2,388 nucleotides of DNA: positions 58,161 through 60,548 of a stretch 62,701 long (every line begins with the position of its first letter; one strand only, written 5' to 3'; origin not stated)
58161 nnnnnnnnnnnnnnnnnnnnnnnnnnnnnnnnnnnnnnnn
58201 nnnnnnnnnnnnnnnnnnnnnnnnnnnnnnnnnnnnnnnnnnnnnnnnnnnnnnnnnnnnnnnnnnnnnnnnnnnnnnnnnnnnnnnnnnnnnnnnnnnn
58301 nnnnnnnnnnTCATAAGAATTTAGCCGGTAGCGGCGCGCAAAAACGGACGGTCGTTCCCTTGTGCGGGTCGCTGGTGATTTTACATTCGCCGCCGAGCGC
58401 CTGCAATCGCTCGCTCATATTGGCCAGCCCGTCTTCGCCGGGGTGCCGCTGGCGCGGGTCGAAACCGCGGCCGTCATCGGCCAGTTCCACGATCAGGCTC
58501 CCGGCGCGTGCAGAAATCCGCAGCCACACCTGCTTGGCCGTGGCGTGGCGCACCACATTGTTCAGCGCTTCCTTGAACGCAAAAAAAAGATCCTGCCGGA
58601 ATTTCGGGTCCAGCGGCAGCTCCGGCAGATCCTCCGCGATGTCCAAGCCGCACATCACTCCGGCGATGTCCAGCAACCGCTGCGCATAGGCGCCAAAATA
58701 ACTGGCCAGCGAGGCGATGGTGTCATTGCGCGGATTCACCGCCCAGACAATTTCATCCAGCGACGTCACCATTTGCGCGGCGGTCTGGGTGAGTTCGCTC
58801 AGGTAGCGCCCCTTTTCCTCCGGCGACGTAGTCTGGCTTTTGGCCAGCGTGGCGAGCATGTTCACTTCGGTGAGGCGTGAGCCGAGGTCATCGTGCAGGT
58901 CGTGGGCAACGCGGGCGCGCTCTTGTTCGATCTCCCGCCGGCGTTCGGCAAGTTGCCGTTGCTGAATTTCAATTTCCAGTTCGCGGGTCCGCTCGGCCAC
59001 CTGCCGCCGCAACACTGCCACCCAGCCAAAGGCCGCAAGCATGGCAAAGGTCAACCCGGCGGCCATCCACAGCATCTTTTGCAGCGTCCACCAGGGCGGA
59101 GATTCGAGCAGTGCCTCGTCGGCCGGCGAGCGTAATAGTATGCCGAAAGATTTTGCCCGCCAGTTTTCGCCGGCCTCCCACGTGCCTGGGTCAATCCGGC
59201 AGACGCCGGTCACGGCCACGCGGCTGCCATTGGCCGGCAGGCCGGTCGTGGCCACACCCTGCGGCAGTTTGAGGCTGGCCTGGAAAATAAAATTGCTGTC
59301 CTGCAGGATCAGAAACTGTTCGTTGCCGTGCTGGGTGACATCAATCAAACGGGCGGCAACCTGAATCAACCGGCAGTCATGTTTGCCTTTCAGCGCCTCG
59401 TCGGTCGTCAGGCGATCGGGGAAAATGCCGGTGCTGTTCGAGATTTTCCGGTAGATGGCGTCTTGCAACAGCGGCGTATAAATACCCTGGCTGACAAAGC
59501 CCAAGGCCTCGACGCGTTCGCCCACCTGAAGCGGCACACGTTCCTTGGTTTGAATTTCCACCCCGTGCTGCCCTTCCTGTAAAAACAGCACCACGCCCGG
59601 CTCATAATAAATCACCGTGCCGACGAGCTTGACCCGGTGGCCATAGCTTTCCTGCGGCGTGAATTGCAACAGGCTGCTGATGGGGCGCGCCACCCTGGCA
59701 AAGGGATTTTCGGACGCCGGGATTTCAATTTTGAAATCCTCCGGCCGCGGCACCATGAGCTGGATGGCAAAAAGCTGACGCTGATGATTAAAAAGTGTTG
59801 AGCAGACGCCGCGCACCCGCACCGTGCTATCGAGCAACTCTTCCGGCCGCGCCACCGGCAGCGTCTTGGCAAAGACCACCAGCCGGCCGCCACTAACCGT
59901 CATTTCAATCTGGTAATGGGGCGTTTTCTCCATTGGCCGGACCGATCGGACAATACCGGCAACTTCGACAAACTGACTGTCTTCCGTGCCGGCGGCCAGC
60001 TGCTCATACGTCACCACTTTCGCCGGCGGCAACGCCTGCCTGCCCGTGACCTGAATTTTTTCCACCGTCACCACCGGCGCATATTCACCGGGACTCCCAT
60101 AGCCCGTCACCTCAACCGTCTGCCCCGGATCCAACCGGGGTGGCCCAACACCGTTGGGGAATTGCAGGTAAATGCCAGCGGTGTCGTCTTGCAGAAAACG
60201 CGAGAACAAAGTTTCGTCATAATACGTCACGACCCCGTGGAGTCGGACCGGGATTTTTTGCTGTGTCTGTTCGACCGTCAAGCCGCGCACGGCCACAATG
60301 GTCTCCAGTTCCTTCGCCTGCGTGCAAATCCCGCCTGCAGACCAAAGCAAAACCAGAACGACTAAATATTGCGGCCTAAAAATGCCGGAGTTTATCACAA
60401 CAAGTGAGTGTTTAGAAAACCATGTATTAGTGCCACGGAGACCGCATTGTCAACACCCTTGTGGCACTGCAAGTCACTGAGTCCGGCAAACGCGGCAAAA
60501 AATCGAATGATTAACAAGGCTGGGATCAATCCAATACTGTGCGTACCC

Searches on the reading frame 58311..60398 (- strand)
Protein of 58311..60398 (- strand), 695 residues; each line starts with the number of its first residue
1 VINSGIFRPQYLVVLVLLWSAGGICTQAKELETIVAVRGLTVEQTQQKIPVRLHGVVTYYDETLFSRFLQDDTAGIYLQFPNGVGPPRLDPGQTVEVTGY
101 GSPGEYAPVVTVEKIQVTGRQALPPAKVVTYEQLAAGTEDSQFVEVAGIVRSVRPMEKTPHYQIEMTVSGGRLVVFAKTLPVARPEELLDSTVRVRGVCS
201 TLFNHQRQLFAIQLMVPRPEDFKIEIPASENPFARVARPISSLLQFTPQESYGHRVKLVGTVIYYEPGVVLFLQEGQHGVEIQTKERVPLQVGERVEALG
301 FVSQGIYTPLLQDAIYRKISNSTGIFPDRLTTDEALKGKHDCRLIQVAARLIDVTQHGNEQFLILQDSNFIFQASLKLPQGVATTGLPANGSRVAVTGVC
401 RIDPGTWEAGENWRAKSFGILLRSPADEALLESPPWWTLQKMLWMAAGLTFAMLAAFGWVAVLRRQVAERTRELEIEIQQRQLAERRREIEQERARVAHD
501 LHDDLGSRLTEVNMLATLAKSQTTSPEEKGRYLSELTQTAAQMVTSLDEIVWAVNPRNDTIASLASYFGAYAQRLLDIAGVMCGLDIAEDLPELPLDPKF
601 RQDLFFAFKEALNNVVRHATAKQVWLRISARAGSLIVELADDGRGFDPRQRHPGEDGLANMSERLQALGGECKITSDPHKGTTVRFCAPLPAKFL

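Call 7: search_protein_families(library=pfam, proteins=[window:58311-60398:-], max_evalue=0.001)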
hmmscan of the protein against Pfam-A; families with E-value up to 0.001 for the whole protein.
window:58311-60398:- (695 aa): 4 families
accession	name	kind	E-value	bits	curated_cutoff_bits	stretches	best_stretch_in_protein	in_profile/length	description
PF02518.31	HATPase_c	-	1.7e-12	48.2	26.4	1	603-691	5-110/111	Histidine kinase-, DNA gyrase B-, and HSP90-like ATPase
PF07730.19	HisKA_3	-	3.3e-09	37.6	24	1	493-557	1-66/68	Histidine kinase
PF13581.12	HATPase_c_2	-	4.3e-07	30.4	27.4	1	596-656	24-89/127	Histidine kinase-like ATPase domain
PF01336.31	tRNA_anti-codon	-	0.00031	21.1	27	0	346-406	2-63/75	OB-fold nucleic acid binding domain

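Call 26: search_protein_families(library=ncbifam, proteins=[window:58311-60398:-], max_evalue=0.01)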
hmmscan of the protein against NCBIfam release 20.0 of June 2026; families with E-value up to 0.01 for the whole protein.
window:58311-60398:- (695 aa): 9 families
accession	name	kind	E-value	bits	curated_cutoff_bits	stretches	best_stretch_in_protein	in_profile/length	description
NF052443.1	SensHisKinMctS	equivalog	5.4e-22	77.8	700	1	479-690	235-448/457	two-component system sensor histidine kinase MctS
NF008649.0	PRK11644.1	equivalog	1.6e-21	76.6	408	1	472-689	280-495/499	signal transduction histidine-protein kinase/phosphatase UhpB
NF052531.1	Strep_LiaS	equivalog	1.5e-17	63.9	450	1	467-690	103-327/328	envelope stress sensor histidine kinase LiaS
NF047786.1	his_kin_MadS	equivalog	3.8e-17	62.5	500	1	464-685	201-430/434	MadS family sensor histidine kinase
NF008184.0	PRK10935.1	equivalog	2.7e-15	56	553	1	481-687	351-556/565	nitrate/nitrite two-component system sensor histidine kinase NarQ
NF047322.1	HK_morpho_MacS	equivalog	5e-12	45.7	300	1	480-686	169-364/367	MacS family sensor histidine kinase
NF007896.0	PRK10600.1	equivalog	5.7e-12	45.1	578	1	483-685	380-580/598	nitrate/nitrite two-component system sensor histidine kinase NarX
NF033792.0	ActS_PrrB_HisK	equivalog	0.00023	20.2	350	1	444-649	152-356/423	ActS/PrrB/RegB family redox-sensitive histidine kinase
NF041045.1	RsbA_anti_sig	subfamily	0.00074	18.8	210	1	593-649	204-259/303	anti-sigma factor RsbA family regulatory protein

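Call 47: find_homologous_proteins(query=window:58311-60398:-, max_evalue=1e-20)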
Query window:58311-60398:- (695 aa): 1375 proteins with E <= 1e-20 among 8000 candidates; the best 120 are listed.
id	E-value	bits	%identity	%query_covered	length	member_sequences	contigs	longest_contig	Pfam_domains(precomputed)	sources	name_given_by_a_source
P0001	0.0e+0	1560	100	100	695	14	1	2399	PF13581.13,PF07730.20,PF02518.32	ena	-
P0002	0.0e+0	1272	84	95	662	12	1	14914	PF13581.13,PF07730.20,PF02518.32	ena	-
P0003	0.0e+0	1242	80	98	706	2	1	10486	PF13581.13,PF07730.20,PF02518.32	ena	-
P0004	0.0e+0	1213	80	95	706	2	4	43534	PF13581.13,PF07730.20,PF02518.32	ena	-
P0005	0.0e+0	1156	76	98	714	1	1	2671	PF13581.13,PF07730.20,PF02518.32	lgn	-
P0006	0.0e+0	1102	72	98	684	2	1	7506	PF13581.13,PF07730.20,PF02518.32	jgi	jgi:signal transduction histidine kinase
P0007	0.0e+0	1101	72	98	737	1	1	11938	PF13581.13,PF07730.20,PF02518.32,PF01336.32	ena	-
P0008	0.0e+0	1100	73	96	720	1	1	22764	PF13581.13,PF07730.20,PF02518.32,PF01336.32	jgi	jgi:signal transduction histidine kinase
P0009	0.0e+0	1096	72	98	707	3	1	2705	PF13581.13,PF07730.20,PF02518.32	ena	-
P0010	0.0e+0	1095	72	97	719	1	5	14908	PF13581.13,PF07730.20,PF02518.32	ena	-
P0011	0.0e+0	1094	72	98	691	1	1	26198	PF13581.13,PF07730.20,PF02518.32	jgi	jgi:signal transduction histidine kinase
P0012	0.0e+0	1093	71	98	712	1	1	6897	PF13581.13,PF07730.20,PF02518.32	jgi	jgi:signal transduction histidine kinase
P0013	0.0e+0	1092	72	98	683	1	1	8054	PF13581.13,PF07730.20,PF02518.32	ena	-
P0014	0.0e+0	1090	72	97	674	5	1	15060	PF13581.13,PF07730.20,PF02518.32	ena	-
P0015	0.0e+0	1089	72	96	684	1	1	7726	PF13581.13,PF07730.20,PF02518.32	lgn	-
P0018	0.0e+0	1085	71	96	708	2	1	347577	PF13581.13,PF07730.20,PF02518.32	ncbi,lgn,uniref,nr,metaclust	ncbi:sensor histidine kinase [Pedosphaera parvula]|uniref:Integral membrane sensor signal transducti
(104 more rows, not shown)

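Call 51: find_encoding_contigs(protein=P0018, flank=10000, max_places=2)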
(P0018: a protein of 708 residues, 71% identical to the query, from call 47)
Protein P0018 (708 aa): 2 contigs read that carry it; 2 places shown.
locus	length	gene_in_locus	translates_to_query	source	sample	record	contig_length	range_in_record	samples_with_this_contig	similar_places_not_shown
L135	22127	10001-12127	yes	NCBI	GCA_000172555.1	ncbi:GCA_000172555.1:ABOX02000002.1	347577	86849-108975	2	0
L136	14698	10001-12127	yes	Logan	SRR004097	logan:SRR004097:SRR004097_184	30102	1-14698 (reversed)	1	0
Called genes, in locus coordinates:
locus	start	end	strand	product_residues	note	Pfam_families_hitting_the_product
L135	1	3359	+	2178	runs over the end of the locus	PF12951:PATR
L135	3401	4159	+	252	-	PF07963:N_methyl (weak)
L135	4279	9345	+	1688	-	PF15979:Glyco_hydro_115, PF17829:GH115_C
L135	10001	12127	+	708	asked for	PF07730:HisKA_3, PF13581:HATPase_c_2 (weak), PF02518:HATPase_c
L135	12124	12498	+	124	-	PF00072:Response_reg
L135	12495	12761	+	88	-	PF08281:Sigma70_r4_2 (weak), PF00196:GerE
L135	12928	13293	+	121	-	-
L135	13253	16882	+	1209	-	PF00041:fn3 (faint), PF25833:Fn3_SaeA_3rd (faint)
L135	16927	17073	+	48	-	-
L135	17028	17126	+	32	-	-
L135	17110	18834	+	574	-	PF01833:TIG, PF00041:fn3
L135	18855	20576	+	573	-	PF00034:Cytochrom_C (faint), PF13442:Cytochrome_CBB3 (faint), PF06537:DHOR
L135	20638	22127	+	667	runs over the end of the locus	PF03935:SKN1_KRE6_Sbg1, PF26113:GH16_XgeA, PF00722:Glyco_hydro_16, PF03935:SKN1_KRE6_Sbg1 (weak), PF11721:Malectin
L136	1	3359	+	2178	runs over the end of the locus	PF12951:PATR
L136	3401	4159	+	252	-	PF07963:N_methyl (weak)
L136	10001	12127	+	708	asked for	PF07730:HisKA_3, PF13581:HATPase_c_2 (weak), PF02518:HATPase_c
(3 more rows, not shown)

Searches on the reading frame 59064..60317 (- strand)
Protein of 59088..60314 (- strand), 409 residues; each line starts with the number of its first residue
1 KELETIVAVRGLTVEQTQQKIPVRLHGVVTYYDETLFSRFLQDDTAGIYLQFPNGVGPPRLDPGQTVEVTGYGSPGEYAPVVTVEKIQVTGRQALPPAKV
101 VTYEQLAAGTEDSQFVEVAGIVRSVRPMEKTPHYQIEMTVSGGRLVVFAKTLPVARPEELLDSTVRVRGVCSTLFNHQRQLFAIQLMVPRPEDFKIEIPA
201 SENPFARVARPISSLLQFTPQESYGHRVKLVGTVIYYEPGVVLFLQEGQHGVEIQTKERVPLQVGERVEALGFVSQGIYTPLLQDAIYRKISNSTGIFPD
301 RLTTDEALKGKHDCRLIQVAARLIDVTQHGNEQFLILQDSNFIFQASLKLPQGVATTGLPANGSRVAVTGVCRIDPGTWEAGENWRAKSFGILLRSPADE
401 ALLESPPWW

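Call 44: search_solved_structures(query=window:59088-60314:-, max_evalue=10)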
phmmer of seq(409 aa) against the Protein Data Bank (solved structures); distinct sequences matched with E-value up to 10: 8.
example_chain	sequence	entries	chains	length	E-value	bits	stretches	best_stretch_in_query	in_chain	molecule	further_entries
4deq_A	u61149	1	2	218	1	11.4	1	315-397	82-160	Neuropilin-1, Vascular endothelial growth factor A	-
7o1n_A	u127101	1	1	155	1.2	11.2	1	314-392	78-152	Neuropilin-1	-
1kex_A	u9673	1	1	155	1.2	11.2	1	315-392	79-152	Neuropilin-1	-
5ijr_A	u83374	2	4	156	1.2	11.2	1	315-392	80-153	Neuropilin-1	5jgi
3i97_A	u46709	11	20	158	1.3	11.1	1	315-392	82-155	Neuropilin-1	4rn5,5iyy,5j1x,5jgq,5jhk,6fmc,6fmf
2qqn_A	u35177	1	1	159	1.3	11.1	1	315-392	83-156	Neuropilin-1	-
5c7g_A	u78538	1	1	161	1.3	11.1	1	315-392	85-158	Neuropilin-1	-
7jjc_A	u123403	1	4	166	1.4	11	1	315-392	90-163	Neuropilin-1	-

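Call 45: search_protein_families(library=pfam, proteins=[window:59088-60314:-], max_evalue=10)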
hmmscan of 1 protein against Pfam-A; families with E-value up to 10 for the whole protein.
seq(409 aa): 1 family
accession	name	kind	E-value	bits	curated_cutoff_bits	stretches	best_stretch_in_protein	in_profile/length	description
PF01336.31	tRNA_anti-codon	-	8.5e-05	22.9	27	1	318-378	2-63/75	OB-fold nucleic acid binding domain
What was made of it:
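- Tried and rejected: Sequence searches against PDB and Pfam were uninformative (calls 44, 45).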

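Call 57: predict_structure(alignment_id=A5)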
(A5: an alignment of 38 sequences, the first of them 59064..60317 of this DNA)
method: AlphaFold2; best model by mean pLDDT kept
length: 418 residues; sequences in the alignment: 38
mean_pLDDT: 85.3   pTM: 0.67
mean pLDDT of the five models: 85.3, 84.9, 84.8, 83.7, 83.7
residues with pLDDT >= 90: 192; 70-90: 175; 50-70: 45; < 50: 6
segments of 3 or more residues with pLDDT < 50: 220-224
pLDDT, mean of each block of 10 residues (from residue 1): 87 84 93 88 93 77 94 80 91 94 87 92 88 91 86 89 90 77 85 93 77 72 60 93 92 91 91 81 87 84 92 93 90 90 91 62 87 86 75 90 77 56
secondary structure, 60 per line:
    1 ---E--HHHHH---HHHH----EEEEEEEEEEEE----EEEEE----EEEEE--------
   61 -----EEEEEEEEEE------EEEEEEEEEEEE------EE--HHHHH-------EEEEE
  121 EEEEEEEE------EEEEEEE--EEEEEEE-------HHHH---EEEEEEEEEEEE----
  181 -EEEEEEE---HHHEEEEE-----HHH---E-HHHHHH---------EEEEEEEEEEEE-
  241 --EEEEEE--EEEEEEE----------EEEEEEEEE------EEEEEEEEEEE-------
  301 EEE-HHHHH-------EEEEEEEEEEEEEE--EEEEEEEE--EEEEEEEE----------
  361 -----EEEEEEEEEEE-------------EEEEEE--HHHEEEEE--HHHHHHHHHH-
elements in order: H7-11 H15-18 E23-34 E39-43 E48-52 E66-75 E82-93 H104-108 E116-128 E135-141 E144-150 H158-161 E165-176 E182-188 E195-199 H213-218 E228-239 E243-248 E251-257 E268-276 E283-293 E301-303 H305-309 E317-330 E333-340 E343-350 E366-376 E390-395 E401-405 H408-417

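Call 61: fold_search(model_id=the predicted structure, library=pdb)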
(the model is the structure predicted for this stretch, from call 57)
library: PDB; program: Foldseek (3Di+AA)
matches with E <= 10: 1411; with E <= 0.001: 129
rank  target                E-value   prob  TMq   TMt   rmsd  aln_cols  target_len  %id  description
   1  5z7d_C                7.5e-11  1.00  0.24  0.25  19.4       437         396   10  p204HINab-dsDNA complex structure (released 2019-01-30)
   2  5z7d_B                1.6e-10  1.00  0.23  0.24  20.1       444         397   11  p204HINab-dsDNA complex structure (released 2019-01-30)
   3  5z7d_A                6.8e-10  1.00  0.21  0.21  18.5       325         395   10  p204HINab-dsDNA complex structure (released 2019-01-30)
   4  9pd4_N                9.9e-08  1.00  0.23  0.22  16.1       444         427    9  NER dual incision complex - DuIM (released 2026-02-18)
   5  8u5y_A                1.1e-06  1.00  0.25  0.17  22.0       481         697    8  human RADX trimer bound to ssDNA (released 2023-10-11)
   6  7yny_A                1.1e-06  1.00  0.23  0.27  14.0       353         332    7  Crystal structure of baculovirus LEF-3 from Helicoverpa armigera nucleopolyhedrovirus (released 2023-01-25)
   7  3u58_C                1.4e-06  1.00  0.20  0.36  14.5       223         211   15  Crystal Structure of the Tetrahymena telomerase processivity factor Teb1 AB (released 2011-12-28)
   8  3u58_B                1.7e-06  1.00  0.21  0.38  14.6       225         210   15  Crystal Structure of the Tetrahymena telomerase processivity factor Teb1 AB (released 2011-12-28)
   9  4jbm_A                2.7e-06  1.00  0.20  0.39   9.4       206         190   12  Structure of murine DNA binding protein bound with ds DNA (released 2013-06-26)
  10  7ypo_A                3.1e-06  1.00  0.23  0.28  12.9       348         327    9  Cryo-EM structure of baculovirus LEF-3 in complex with ssDNA (released 2023-01-25)
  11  4gop_C                3.4e-06  1.00  0.21  0.21  17.8       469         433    9  Structure and Conformational Change of a Replication Protein A Heterotrimer Bound to ssDNA (released 2012-11-28)
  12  8u5y_B                4.5e-06  1.00  0.23  0.16  22.0       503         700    9  human RADX trimer bound to ssDNA (released 2023-10-11)
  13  8i6k_A                4.9e-06  1.00  0.20  0.38   8.8       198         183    8  Structure of hMNDA HIN with dsDNA (released 2023-07-19)
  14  5yzw_A                5.2e-06  1.00  0.19  0.37   9.2       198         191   12  Crystal structure of p204 HINb domain (released 2018-12-19)
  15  4l5q                  5.8e-06  1.00  0.19  0.36   9.8       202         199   11  Crystal structure of p202 HIN1 (released 2013-07-31)
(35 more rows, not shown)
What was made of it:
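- Closest known: Glycan-sensing regulators of polysaccharide utilisation loci in Bacteroidota. Different: The sensor is a tandem OB-fold periplasmic domain (calls 57, 61), and the output is a LuxR-type HTH.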
